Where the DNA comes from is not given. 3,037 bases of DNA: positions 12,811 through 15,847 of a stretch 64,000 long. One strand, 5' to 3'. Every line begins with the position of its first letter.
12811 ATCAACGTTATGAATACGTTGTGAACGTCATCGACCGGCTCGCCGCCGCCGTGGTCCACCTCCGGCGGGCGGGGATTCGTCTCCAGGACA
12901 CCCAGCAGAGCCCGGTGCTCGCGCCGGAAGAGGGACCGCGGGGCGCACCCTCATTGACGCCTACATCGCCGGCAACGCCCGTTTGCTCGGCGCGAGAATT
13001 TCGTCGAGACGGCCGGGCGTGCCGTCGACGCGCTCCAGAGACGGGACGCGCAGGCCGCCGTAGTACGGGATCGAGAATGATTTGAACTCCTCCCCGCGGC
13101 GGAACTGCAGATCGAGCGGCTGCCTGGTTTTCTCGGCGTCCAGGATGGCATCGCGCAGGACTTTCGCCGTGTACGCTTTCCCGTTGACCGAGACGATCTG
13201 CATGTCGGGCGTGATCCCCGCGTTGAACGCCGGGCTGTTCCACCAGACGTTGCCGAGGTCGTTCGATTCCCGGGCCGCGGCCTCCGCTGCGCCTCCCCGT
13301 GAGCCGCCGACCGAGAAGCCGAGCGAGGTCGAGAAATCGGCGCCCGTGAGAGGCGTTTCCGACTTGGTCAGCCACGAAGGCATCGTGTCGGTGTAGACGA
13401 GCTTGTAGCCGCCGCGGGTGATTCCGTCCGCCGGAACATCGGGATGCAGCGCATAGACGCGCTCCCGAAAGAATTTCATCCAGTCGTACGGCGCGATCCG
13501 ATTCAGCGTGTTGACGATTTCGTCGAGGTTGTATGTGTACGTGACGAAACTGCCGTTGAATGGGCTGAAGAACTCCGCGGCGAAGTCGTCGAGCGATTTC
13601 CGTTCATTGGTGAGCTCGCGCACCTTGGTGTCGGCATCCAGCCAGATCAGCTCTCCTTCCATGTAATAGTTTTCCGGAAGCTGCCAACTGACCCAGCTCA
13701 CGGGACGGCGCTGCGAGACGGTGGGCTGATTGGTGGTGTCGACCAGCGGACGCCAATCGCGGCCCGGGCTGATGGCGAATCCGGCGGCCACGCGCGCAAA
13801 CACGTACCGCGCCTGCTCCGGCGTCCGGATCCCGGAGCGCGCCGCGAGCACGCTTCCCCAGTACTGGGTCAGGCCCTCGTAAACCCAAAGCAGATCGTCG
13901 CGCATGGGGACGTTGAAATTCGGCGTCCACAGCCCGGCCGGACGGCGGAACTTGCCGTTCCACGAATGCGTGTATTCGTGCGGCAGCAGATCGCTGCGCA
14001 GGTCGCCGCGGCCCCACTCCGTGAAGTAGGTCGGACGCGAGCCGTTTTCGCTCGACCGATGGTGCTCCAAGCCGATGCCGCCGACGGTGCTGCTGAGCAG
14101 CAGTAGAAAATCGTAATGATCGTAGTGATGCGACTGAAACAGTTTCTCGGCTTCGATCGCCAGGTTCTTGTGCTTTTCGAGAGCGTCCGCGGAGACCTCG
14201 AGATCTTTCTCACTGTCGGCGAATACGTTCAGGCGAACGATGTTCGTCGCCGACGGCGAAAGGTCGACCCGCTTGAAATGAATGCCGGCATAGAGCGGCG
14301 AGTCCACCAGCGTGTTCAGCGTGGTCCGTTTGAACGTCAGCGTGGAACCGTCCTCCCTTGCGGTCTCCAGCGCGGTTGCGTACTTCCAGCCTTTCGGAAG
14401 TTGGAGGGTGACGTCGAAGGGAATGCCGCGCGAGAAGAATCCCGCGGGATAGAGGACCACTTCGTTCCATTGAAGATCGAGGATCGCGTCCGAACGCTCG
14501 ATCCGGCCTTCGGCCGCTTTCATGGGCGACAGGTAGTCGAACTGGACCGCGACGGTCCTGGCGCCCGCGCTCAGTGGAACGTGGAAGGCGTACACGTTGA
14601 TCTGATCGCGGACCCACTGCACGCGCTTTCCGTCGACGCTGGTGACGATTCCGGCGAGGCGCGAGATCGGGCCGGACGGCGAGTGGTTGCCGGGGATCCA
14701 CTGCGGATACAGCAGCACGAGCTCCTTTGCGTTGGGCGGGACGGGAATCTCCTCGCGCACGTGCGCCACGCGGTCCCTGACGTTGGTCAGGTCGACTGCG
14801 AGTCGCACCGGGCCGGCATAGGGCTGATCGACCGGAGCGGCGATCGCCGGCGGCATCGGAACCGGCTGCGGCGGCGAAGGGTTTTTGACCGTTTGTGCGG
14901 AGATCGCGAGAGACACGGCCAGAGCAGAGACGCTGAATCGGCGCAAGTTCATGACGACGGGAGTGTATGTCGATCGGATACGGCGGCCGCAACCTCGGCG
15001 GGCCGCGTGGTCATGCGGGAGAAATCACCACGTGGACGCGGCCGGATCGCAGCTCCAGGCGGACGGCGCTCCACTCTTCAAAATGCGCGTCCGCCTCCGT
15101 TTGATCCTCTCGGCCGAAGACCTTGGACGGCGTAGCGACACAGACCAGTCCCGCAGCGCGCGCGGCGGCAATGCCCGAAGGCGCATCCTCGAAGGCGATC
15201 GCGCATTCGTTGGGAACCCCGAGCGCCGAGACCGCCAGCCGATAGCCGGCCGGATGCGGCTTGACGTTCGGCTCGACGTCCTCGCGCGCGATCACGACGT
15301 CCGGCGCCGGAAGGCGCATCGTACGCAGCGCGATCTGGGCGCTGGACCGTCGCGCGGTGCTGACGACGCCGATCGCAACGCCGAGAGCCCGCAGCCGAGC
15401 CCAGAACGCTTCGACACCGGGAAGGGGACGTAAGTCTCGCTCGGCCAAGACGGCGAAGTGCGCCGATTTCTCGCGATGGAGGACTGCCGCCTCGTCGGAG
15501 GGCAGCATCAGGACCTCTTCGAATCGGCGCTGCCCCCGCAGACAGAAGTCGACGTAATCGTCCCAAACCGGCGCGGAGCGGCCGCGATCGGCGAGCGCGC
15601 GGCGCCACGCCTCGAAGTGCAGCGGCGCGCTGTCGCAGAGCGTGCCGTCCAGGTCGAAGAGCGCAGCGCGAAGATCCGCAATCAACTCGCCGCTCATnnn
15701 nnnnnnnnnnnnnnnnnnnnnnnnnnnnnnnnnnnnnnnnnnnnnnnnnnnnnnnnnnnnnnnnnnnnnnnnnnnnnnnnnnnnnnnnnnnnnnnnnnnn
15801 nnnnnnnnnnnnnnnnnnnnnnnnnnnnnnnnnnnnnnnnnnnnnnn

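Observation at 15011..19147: ~946-aa SIR2_2-domain protein (ThsA/DSR-like NADase architecture) translationally coupled to a HAD phosphatase and preceded by a frameshifted nth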

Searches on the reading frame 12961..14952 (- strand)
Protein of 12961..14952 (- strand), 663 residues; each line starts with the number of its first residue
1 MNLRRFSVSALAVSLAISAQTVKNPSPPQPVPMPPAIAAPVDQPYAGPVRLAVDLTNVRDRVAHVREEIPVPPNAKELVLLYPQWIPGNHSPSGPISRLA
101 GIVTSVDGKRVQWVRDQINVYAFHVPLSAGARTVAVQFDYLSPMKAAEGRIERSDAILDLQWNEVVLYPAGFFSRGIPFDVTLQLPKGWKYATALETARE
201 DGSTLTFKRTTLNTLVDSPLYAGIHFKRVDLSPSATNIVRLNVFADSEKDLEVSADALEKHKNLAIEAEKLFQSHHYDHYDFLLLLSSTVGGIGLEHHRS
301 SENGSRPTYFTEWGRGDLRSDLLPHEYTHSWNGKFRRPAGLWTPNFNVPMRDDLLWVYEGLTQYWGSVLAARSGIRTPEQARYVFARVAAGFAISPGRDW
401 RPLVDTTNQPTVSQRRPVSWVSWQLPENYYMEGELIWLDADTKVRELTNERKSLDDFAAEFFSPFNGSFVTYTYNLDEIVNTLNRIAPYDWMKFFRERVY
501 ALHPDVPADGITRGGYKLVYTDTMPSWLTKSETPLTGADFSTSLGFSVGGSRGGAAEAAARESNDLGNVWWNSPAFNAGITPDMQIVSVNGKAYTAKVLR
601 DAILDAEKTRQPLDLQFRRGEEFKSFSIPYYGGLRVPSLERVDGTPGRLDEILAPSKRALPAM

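Call 3: search_protein_families(library=pfam, proteins=[window:12961-14952:-], max_evalue=0.01)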
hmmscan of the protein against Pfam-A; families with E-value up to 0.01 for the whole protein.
window:12961-14952:- (663 aa): 4 families
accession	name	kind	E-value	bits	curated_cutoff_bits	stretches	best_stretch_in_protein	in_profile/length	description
PF05299.18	Peptidase_M61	-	1.5e-31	109.6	22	1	321-436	4-118/118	M61 glycyl aminopeptidase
PF17899.6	Peptidase_M61_N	-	2.9e-31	109.2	23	1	51-223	2-167/168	Peptidase M61 N-terminal domain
PF01752.23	Peptidase_M9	-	0.00074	19.3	26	1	274-368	110-202/289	Collagenase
PF13180.12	PDZ_2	-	0.009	16.7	27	0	568-628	18-78/80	PDZ domain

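Call 84: list_cluster_members(proteins=[window:12961-14952:-, L029:690-1538:-, window:19215-20606:+, window:8807-11575:-])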
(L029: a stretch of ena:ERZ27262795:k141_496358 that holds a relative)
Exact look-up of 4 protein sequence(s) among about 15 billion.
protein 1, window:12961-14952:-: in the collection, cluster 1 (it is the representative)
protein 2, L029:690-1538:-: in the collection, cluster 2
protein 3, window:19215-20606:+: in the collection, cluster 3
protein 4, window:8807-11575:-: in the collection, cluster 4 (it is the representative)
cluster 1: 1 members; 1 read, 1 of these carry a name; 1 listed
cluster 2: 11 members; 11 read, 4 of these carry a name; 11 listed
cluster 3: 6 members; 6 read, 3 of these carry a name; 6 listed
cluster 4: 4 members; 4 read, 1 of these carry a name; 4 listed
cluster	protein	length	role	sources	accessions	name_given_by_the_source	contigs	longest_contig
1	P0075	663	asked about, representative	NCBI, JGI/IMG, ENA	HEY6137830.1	MAG TPA: peptidase M61 [Thermoanaerobaculia bacterium] | predicted metalloprotease with PDZ domain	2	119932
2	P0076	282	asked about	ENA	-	-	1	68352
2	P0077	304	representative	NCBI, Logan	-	-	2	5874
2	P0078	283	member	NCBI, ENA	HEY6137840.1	MAG TPA: carboxylating nicotinate-nucleotide diphosphorylase [Thermoanaerobaculia ...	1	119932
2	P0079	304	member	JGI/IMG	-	nicotinate-nucleotide pyrophosphorylase (carboxylating)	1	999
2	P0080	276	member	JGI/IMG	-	nicotinate-nucleotide pyrophosphorylase (carboxylating)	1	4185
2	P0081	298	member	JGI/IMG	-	nicotinate-nucleotide pyrophosphorylase (carboxylating)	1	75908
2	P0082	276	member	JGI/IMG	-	-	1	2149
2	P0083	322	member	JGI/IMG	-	-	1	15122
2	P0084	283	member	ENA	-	-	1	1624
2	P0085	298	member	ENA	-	-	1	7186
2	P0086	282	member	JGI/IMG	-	-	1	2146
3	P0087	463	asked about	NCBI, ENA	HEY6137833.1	MAG TPA: serine hydrolase [Thermoanaerobaculia bacterium]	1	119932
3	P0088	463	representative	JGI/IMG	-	CubicO group peptidase (beta-lactamase class C family)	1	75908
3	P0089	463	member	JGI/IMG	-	CubicO group peptidase (beta-lactamase class C family)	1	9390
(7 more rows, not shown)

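Call 85: search_protein_families(library=padloc, proteins=[window:12961-14952:-], max_evalue=0.001)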
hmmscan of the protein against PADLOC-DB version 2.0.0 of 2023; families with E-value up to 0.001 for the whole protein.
window:12961-14952:- (663 aa): 0 families

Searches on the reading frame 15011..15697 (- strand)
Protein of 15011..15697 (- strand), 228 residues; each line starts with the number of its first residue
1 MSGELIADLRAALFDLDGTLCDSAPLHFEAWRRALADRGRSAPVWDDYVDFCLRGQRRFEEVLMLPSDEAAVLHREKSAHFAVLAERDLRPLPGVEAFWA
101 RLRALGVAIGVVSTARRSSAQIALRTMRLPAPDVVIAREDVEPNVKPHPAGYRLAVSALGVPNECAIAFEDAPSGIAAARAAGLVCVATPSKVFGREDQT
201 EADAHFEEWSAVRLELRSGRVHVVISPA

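Call 3: search_protein_families(library=pfam, proteins=[window:15011-15697:-], max_evalue=0.01)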
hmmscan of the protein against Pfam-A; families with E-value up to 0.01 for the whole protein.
window:15011-15697:- (228 aa): 4 families
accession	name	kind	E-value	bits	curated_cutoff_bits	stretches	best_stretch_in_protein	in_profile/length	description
PF00702.32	Hydrolase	-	2.8e-27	96.8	26.4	1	10-183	2-191/191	haloacid dehalogenase-like hydrolase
PF13419.12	HAD_2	-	3.1e-22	80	23.8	1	13-188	2-177/178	Haloacid dehalogenase-like hydrolase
PF12710.13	HAD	-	2.7e-05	25.1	27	1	12-138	1-130/189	haloacid dehalogenase-like hydrolase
PF13242.12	Hydrolase_like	-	0.009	16.3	22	0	146-201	4-60/75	HAD-hyrolase-like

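Call 4: search_protein_families(library=padloc, proteins=[window:15011-15697:-], max_evalue=0.01)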
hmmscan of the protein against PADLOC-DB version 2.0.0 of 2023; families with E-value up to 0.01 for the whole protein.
window:15011-15697:- (228 aa): 0 families

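Call 6: search_protein_families(library=ncbifam, proteins=[window:15011-15697:-], max_evalue=0.01)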
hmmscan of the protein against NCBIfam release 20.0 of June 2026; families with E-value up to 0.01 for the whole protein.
window:15011-15697:- (228 aa): 27 families (the best 25 are shown)
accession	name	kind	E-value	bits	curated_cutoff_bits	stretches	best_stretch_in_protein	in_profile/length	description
TIGR02009.1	PGMB-YQAB-SF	subfamily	2.3e-25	89.9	153.35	1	10-188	2-185/186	beta-phosphoglucomutase family hydrolase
TIGR01449.2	PGP_bact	equivalog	3.4e-21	75.8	180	1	13-188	2-183/213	phosphoglycolate phosphatase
TIGR01990.1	bPGM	equivalog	1.7e-17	64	189.4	1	9-188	1-185/187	beta-phosphoglucomutase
NF053653.1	InDiPhoBT2121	equivalog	2.5e-17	63.2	245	1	9-200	1-197/216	inorganic diphosphatase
NF008610.0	PRK11587.1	equivalog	3.3e-17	62.5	282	1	10-190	4-182/219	sugar phosphatase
TIGR01509.1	HAD-SF-IA-v3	subfamily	5.3e-17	62.4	29.4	1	84-187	59-152/154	HAD-IA family hydrolase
NF008000.0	PRK10725.1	equivalog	1.1e-14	54.9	215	1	11-187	7-183/188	fructose-1-phosphate/6-phosphogluconate phosphatase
NF008087.0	PRK10826.1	equivalog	1.4e-14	54.2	191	1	8-194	6-196/222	hexitol phosphatase HxpB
NF009700.0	PRK13226.1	equivalog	7.2e-14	52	342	1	10-189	13-194/229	phosphoglycolate phosphatase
NF009804.0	PRK13288.1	equivalog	2.3e-13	50.1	218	1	9-193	3-185/215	pyrophosphatase PpaX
TIGR01454.1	AHBA_synth_RP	hypoth_equivalog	1.3e-12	47.9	246.65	1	13-201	2-183/205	AHBA synthesis associated protein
NF009697.0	PRK13222.1-4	equivalog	1.8e-11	43.8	327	1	7-188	5-192/232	phosphoglycolate phosphatase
TIGR02253.1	CTE7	subfamily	8.6e-10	38.7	169.75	1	80-207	85-213/221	TIGR02253 family HAD-type hydrolase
NF009695.0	PRK13222.1-2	equivalog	2.5e-09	37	225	1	7-188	4-192/226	phosphoglycolate phosphatase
NF009694.0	PRK13222.1-1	equivalog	1.1e-08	34.8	415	1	72-188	93-209/252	phosphoglycolate phosphatase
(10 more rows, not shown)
